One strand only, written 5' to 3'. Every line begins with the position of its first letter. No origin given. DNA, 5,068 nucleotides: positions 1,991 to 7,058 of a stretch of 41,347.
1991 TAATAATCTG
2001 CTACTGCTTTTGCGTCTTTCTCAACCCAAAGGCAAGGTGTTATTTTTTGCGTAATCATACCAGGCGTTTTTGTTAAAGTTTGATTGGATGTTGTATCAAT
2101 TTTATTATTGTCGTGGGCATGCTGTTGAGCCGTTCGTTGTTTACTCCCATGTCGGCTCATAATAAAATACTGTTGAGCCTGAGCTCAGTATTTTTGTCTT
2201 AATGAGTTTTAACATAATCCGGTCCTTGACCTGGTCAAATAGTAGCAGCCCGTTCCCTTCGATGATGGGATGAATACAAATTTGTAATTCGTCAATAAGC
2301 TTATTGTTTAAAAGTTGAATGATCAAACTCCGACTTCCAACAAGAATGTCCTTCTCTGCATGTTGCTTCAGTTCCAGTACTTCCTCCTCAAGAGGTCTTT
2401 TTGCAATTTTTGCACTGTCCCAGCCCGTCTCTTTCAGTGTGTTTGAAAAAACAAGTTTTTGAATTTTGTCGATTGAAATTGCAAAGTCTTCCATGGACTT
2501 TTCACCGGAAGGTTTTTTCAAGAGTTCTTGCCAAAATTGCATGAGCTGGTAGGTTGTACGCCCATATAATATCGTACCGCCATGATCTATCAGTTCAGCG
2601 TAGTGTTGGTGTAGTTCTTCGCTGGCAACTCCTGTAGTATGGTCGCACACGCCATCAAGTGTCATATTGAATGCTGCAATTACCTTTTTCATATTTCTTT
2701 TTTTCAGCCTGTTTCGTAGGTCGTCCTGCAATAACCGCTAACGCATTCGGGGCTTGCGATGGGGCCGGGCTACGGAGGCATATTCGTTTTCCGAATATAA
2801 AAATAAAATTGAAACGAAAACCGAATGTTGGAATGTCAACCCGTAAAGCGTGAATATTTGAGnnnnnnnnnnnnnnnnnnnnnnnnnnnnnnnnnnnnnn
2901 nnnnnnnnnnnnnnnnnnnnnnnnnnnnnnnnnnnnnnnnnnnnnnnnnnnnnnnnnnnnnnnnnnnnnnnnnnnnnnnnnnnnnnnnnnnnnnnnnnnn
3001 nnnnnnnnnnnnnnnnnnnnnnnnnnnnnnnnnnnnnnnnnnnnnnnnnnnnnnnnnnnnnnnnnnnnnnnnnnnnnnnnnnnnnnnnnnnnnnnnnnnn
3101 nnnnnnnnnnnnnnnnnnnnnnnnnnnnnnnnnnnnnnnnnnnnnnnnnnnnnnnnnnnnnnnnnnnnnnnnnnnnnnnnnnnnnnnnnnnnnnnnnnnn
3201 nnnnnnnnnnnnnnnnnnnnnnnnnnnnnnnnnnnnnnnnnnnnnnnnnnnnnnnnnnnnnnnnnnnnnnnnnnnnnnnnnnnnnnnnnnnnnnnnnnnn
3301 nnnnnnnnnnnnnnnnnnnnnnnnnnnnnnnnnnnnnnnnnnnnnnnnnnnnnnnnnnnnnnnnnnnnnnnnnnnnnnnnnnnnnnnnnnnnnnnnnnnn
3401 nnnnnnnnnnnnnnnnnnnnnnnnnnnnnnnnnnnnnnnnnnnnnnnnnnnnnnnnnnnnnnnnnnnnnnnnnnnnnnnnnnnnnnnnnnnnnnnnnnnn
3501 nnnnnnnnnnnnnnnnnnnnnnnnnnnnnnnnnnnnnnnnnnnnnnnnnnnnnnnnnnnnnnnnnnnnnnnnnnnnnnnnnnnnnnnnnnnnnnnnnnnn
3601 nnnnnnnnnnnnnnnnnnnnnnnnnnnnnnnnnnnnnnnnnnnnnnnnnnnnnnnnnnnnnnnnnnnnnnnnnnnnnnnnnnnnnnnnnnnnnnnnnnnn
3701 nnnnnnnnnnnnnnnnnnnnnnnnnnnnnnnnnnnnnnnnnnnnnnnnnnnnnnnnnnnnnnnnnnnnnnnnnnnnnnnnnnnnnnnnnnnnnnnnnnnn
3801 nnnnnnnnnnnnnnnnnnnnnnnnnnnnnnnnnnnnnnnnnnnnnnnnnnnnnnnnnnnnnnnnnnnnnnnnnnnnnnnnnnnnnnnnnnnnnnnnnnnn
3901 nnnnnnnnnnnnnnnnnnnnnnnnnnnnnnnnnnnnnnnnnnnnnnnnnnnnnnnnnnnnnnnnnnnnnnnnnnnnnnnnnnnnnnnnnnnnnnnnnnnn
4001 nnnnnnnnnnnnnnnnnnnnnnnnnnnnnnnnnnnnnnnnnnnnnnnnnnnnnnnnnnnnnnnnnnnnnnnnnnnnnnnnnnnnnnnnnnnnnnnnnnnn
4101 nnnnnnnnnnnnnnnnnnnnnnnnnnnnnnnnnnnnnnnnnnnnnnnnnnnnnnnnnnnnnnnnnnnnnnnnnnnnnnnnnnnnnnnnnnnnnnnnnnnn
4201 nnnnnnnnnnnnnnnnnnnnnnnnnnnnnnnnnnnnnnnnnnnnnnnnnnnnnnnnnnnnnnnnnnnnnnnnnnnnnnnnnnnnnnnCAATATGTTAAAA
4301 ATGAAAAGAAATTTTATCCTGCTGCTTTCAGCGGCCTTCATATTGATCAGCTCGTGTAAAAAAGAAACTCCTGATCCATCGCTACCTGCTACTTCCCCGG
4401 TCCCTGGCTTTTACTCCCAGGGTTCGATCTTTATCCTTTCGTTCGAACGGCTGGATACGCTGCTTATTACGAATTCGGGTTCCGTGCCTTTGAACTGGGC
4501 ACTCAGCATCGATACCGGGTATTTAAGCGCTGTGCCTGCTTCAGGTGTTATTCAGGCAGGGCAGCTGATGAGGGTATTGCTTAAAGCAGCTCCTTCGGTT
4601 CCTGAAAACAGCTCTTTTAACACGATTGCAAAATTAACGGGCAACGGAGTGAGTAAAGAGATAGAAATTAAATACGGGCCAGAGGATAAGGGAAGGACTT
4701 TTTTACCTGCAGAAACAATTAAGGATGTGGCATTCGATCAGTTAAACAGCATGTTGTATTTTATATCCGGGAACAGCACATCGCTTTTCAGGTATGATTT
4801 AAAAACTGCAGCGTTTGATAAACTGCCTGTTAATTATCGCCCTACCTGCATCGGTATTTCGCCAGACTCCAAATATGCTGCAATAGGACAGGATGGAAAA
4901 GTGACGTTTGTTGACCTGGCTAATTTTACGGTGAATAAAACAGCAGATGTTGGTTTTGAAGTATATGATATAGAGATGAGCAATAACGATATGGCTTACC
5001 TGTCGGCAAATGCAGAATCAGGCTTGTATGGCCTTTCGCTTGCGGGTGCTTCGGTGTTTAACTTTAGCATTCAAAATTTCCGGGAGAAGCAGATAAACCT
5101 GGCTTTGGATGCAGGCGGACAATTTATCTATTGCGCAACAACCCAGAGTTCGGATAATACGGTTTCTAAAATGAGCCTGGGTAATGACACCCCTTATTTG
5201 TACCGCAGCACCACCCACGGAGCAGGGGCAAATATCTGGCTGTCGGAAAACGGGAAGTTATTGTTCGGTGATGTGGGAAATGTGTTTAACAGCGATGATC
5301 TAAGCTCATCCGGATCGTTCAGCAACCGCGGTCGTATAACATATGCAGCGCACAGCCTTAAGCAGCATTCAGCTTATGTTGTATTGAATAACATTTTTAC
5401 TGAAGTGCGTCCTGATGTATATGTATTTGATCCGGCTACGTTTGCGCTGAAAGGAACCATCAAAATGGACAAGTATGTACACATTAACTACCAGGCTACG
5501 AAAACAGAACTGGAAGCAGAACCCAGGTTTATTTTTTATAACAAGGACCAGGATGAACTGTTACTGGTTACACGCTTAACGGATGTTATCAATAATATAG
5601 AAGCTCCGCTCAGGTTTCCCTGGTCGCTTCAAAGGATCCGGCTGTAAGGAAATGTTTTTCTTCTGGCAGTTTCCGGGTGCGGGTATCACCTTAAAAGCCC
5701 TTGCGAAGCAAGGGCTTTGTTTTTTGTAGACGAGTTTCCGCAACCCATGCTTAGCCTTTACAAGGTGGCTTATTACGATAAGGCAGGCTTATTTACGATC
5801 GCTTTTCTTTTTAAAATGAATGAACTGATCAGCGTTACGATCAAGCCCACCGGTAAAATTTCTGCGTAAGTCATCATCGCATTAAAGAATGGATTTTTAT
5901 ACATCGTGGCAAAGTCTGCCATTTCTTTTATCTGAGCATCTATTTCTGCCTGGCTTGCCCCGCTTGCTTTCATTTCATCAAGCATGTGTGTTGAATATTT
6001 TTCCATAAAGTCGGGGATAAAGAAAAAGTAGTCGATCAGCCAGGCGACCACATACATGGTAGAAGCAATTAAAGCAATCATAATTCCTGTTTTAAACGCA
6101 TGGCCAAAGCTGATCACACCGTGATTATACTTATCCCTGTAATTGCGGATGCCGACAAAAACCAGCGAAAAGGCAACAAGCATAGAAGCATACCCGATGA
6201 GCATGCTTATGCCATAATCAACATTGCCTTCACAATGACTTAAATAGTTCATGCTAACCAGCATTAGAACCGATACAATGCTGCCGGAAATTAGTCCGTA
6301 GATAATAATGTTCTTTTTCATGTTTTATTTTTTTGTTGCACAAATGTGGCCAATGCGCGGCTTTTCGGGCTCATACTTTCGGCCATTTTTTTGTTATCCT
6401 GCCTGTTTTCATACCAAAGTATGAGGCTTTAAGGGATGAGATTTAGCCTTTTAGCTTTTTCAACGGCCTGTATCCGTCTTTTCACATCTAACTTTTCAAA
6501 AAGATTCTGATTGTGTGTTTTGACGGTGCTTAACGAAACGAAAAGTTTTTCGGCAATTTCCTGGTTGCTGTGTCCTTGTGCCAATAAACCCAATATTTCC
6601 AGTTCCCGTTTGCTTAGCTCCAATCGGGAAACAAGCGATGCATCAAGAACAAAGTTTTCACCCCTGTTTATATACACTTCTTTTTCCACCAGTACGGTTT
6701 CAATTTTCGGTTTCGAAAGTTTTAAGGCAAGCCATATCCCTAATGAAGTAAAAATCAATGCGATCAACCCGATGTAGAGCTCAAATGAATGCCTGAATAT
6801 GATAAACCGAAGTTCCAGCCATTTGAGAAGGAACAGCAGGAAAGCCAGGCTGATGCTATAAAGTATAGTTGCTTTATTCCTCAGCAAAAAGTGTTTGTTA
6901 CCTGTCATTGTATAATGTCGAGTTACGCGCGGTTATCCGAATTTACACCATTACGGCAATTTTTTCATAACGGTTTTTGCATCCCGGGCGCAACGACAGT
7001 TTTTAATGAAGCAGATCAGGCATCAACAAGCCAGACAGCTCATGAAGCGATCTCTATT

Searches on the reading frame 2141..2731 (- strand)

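Call 55: search_protein_families(library=pfam, proteins=[window:2141-2731:-], max_evalue=0.001)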
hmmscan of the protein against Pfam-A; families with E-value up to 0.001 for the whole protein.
window:2141-2731:- (196 aa): 1 family
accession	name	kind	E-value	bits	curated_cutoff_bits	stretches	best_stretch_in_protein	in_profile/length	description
PF01872.23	RibD_C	-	1.9e-15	57.6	24.1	1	16-184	2-193/197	RibD C-terminal domain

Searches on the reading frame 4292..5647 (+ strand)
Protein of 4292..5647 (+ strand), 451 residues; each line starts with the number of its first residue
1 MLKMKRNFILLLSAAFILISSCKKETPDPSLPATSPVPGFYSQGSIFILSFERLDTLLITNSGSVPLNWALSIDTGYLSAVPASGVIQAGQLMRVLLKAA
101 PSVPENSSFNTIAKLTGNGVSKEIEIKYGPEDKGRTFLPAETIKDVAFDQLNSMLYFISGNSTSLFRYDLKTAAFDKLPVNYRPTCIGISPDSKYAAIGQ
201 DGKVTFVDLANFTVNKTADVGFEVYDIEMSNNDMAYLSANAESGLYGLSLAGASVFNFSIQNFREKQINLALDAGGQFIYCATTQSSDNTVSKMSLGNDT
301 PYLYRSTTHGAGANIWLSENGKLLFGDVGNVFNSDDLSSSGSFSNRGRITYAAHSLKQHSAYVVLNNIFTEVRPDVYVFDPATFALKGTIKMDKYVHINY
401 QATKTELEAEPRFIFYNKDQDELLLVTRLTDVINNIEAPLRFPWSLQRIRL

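Call 55: search_protein_families(library=pfam, proteins=[window:4292-5647:+], max_evalue=0.001)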
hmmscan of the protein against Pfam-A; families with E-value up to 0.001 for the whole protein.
window:4292-5647:+ (451 aa): 1 family
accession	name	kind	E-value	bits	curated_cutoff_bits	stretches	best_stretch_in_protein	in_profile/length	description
PF24507.1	Ig_CFAP65_4th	-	0.00067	20.5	27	0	56-108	1-55/76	CFAP65, fourth Ig-like domain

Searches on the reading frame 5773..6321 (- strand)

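Call 55: search_protein_families(library=pfam, proteins=[window:5773-6321:-], max_evalue=0.001)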
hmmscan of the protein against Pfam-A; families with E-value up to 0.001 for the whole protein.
window:5773-6321:- (182 aa): 1 family
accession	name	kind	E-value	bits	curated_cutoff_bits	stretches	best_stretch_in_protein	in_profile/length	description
PF13858.11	DUF4199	-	7e-32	111.6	32.3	1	8-172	2-165/165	Protein of unknown function (DUF4199)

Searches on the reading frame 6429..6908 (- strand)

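Call 55: search_protein_families(library=pfam, proteins=[window:6429-6908:-], max_evalue=0.001)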
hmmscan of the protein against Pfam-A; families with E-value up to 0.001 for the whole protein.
window:6429-6908:- (159 aa): 4 families
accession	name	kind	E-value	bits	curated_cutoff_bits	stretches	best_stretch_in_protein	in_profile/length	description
PF00196.25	GerE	-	1.3e-19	70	23.5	1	98-151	3-56/57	Bacterial regulatory proteins, luxR family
PF13384.12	HTH_23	-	9.6e-07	28.9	24.6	1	100-130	5-35/50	Homeodomain-like domain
PF08281.18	Sigma70_r4_2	-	0.00018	21.6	25.7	1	97-132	10-46/54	Sigma-70, region 4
PF13412.12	HTH_24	-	0.00022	21.2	21.9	1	99-132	2-37/48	Winged helix-turn-helix DNA-binding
